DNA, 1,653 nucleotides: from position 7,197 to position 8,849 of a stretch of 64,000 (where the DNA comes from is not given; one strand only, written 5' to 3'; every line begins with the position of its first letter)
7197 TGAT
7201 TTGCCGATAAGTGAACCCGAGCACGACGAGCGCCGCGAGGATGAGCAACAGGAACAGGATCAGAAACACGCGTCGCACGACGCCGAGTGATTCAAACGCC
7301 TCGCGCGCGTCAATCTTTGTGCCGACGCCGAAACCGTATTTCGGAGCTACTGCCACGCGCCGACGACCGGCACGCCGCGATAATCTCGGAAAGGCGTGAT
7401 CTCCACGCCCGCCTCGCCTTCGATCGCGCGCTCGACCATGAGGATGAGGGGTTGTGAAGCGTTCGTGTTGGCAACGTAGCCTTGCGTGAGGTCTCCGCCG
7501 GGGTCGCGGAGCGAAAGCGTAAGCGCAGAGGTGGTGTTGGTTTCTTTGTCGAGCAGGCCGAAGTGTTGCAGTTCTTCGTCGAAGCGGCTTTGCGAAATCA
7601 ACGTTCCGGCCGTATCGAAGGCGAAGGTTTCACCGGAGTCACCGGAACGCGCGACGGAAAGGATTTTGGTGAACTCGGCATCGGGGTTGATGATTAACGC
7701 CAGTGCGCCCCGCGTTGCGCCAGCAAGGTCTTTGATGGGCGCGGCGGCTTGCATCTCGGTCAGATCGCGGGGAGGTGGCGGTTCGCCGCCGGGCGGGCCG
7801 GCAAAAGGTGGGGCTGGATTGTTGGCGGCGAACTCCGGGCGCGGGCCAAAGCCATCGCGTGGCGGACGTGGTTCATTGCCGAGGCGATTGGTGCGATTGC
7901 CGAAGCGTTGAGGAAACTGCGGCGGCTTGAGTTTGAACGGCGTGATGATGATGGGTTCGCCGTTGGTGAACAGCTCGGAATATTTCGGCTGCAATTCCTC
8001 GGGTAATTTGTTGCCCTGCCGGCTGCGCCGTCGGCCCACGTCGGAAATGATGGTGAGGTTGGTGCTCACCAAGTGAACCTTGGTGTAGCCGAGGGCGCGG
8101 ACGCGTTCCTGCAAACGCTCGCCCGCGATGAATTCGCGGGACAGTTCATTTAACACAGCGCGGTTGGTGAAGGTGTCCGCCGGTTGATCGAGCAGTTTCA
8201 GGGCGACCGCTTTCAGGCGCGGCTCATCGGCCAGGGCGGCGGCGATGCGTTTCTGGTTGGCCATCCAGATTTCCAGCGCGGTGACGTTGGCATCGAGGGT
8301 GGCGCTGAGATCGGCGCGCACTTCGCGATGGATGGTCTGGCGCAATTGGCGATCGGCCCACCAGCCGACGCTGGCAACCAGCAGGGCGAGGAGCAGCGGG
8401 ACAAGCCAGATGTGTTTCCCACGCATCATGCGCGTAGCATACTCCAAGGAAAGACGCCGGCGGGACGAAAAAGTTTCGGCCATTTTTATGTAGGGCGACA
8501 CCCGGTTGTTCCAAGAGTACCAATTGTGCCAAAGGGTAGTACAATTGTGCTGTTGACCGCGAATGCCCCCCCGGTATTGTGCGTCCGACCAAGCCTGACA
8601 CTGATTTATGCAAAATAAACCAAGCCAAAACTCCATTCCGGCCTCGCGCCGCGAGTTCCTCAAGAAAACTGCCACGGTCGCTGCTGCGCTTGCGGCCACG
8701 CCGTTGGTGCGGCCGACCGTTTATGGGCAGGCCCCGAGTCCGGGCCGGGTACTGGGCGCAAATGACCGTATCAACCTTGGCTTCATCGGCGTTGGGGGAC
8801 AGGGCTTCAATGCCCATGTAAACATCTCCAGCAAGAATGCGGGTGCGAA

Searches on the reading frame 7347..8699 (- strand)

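Call 48: search_protein_families(library=pfam, proteins=[window:7347-8699:-], max_evalue=0.001)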
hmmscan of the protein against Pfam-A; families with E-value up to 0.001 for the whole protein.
window:7347-8699:- (450 aa): 1 family
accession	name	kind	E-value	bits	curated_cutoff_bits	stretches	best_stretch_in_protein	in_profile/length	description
PF02743.24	dCache_1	-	3.6e-05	23.9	45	0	319-377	132-195/240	Cache domain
